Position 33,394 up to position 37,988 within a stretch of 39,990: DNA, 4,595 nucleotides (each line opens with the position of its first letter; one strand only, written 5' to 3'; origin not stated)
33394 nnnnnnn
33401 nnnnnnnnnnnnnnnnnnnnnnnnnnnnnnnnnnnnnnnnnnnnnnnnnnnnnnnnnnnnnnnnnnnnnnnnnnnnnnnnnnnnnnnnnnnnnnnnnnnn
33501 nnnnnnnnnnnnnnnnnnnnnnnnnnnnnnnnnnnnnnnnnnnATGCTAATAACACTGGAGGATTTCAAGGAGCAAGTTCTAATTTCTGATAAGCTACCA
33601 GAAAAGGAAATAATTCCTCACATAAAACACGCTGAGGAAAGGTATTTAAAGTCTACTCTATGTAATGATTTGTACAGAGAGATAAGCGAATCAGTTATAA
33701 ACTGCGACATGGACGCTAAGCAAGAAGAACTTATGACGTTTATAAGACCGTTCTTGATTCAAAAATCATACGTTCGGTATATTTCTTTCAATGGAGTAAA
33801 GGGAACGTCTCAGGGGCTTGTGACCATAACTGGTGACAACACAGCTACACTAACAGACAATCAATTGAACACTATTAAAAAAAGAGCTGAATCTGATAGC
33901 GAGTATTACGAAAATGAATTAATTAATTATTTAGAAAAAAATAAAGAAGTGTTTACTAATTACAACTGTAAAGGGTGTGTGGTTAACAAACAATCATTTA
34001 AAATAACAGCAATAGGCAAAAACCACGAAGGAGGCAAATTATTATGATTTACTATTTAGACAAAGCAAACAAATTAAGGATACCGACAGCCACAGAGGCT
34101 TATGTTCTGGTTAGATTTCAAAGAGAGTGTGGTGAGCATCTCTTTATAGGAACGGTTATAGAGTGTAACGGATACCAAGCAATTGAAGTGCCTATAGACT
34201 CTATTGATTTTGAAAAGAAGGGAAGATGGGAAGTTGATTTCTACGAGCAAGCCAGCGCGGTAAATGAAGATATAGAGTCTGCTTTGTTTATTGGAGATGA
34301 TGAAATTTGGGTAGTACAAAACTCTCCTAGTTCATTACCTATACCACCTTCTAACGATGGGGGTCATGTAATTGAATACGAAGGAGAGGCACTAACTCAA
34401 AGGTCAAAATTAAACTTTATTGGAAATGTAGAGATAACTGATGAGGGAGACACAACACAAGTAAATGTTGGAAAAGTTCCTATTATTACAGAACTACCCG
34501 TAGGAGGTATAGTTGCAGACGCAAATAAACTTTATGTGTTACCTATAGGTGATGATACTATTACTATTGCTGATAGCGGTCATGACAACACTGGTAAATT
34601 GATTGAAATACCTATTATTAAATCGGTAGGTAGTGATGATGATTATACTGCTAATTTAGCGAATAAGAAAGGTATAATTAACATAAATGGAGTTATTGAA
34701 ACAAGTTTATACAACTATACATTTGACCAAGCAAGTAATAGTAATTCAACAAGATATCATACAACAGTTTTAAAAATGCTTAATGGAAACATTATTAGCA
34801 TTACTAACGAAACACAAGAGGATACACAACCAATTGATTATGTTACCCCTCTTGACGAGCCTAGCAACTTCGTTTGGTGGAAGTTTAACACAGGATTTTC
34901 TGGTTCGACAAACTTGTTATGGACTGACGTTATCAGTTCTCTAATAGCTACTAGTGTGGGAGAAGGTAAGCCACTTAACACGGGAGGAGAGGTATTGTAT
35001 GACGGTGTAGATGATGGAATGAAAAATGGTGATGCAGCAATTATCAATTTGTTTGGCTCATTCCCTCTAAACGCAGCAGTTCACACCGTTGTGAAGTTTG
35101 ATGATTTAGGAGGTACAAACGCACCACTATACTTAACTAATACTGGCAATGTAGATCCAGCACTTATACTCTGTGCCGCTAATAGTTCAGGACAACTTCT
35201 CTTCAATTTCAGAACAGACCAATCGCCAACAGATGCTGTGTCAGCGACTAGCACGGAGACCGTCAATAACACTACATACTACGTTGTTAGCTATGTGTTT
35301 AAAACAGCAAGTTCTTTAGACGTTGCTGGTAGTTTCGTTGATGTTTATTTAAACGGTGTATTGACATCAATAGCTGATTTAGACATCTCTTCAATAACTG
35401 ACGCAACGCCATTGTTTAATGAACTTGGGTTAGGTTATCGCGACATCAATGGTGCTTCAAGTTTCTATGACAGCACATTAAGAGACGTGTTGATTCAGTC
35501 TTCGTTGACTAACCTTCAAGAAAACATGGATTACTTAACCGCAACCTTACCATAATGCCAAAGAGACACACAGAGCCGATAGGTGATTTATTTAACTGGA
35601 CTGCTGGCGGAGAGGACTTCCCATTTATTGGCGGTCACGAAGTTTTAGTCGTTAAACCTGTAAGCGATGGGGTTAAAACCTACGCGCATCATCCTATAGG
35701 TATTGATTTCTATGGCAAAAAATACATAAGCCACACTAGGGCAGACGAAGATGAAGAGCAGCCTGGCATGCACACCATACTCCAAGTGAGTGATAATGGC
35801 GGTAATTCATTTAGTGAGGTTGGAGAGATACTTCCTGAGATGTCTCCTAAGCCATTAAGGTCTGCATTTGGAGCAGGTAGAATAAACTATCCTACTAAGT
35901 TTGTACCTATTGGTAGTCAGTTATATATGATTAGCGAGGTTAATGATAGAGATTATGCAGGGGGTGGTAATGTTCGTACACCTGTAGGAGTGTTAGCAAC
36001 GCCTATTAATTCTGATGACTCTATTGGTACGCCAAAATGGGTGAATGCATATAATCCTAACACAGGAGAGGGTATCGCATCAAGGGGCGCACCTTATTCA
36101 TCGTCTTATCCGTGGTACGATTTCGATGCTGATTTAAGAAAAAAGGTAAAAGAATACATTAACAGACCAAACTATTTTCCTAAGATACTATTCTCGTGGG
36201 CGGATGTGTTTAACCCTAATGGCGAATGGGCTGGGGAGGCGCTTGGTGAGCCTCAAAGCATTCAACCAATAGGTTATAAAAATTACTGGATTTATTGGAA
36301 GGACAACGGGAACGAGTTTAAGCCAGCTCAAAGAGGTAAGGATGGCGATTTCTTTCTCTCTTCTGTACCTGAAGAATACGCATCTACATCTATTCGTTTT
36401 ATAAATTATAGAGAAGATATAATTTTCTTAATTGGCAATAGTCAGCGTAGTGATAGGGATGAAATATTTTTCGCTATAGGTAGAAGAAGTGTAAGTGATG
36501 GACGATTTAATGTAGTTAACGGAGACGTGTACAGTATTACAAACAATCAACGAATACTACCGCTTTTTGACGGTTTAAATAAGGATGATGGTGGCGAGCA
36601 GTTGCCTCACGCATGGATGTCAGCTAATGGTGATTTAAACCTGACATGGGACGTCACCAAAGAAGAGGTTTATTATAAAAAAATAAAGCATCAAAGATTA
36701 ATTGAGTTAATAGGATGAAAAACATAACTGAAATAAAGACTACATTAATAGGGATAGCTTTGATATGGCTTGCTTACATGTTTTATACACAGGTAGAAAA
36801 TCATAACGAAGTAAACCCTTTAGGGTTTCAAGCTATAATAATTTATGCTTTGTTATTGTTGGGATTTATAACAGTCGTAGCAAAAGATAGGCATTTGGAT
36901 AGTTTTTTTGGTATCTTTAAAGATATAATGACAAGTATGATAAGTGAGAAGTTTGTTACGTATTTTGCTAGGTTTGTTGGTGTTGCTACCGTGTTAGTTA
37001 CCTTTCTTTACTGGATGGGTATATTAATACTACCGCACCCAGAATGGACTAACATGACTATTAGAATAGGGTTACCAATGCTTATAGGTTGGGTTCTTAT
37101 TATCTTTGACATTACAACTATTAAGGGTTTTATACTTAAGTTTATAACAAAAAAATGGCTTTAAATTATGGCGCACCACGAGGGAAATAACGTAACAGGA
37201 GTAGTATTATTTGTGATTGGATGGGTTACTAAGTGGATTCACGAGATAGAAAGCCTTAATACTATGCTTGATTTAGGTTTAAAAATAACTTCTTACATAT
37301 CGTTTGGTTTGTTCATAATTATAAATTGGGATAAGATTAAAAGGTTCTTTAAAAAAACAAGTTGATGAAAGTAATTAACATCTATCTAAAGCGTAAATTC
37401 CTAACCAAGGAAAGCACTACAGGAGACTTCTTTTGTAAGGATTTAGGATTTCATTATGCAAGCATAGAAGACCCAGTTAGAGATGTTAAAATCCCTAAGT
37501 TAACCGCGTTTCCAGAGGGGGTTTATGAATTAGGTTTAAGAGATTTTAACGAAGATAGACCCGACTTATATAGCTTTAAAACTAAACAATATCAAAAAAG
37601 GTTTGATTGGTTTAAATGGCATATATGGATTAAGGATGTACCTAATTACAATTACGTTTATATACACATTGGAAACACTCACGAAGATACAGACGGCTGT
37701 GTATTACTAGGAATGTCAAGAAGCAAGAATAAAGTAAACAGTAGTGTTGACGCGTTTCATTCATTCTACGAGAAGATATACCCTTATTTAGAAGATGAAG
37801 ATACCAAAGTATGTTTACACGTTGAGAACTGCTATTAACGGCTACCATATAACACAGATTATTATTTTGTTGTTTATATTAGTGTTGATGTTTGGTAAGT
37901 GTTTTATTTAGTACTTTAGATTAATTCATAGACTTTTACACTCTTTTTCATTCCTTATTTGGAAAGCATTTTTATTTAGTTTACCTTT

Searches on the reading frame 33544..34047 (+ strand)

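Call 3: search_protein_families(library=pfam, proteins=[window:33544-34047:+], max_evalue=1)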
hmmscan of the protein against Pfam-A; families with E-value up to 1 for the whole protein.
window:33544-34047:+ (167 aa): 3 families
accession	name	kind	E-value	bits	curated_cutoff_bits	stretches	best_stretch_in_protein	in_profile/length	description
PF20459.4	DUF6712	-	9.1e-18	64.8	25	1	38-145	4-116/121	Family of unknown function (DUF6712)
PF03147.19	FDX-ACB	-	0.063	14.2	31.1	0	12-46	12-46/94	Ferredoxin-fold anticodon binding domain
PF17027.11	Bromo_TP_like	-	0.43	11.2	21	1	104-152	52-100/119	Histone-fold protein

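Call 4: search_protein_families(library=phrogs, proteins=[window:33544-34047:+], max_evalue=0.01)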
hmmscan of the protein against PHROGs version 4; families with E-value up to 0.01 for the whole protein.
window:33544-34047:+ (167 aa): 0 families

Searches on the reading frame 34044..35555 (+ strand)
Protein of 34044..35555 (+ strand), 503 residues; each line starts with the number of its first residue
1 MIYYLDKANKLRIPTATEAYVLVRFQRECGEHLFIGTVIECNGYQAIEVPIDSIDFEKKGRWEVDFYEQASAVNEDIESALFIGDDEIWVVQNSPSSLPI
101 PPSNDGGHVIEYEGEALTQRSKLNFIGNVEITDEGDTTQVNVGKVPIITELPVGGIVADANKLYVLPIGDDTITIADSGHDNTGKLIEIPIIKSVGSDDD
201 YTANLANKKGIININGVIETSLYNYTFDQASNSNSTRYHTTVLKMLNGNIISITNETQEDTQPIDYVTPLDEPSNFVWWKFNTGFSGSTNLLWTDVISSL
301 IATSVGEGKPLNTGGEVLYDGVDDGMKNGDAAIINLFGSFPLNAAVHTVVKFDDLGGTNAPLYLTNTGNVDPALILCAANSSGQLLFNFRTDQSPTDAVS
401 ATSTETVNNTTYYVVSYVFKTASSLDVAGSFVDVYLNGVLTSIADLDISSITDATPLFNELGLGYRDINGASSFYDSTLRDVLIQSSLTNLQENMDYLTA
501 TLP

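Call 3: search_protein_families(library=pfam, proteins=[window:34044-35555:+], max_evalue=1)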
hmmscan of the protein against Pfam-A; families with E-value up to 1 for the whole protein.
window:34044-35555:+ (503 aa): 2 families
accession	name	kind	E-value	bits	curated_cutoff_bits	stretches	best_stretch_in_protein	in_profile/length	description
PF13385.13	Laminin_G_3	-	0.0005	20.7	27.6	1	351-487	26-143/151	Concanavalin A-like lectin/glucanases superfamily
PF11687.14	DUF3284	-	0.01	16.1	23.7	1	200-247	43-91/119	Domain of unknown function (DUF3284)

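Call 4: search_protein_families(library=phrogs, proteins=[window:34044-35555:+], max_evalue=0.01)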
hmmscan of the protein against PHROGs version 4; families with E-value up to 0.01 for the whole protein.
window:34044-35555:+ (503 aa): 0 families

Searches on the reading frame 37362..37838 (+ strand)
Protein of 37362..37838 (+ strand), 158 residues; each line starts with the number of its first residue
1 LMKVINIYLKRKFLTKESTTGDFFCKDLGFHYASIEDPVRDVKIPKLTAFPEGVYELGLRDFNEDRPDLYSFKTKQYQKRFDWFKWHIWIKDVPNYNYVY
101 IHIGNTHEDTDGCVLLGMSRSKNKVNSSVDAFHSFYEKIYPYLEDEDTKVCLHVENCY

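Call 72: search_protein_families(library=phrogs, proteins=[window:37362-37838:+], max_evalue=0.001)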
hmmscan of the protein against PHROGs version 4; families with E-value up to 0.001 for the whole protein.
window:37362-37838:+ (158 aa): 1 family
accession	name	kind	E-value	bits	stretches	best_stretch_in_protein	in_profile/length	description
phrog_1501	-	unknown function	3.4e-26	92.9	1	8-140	5-143/159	-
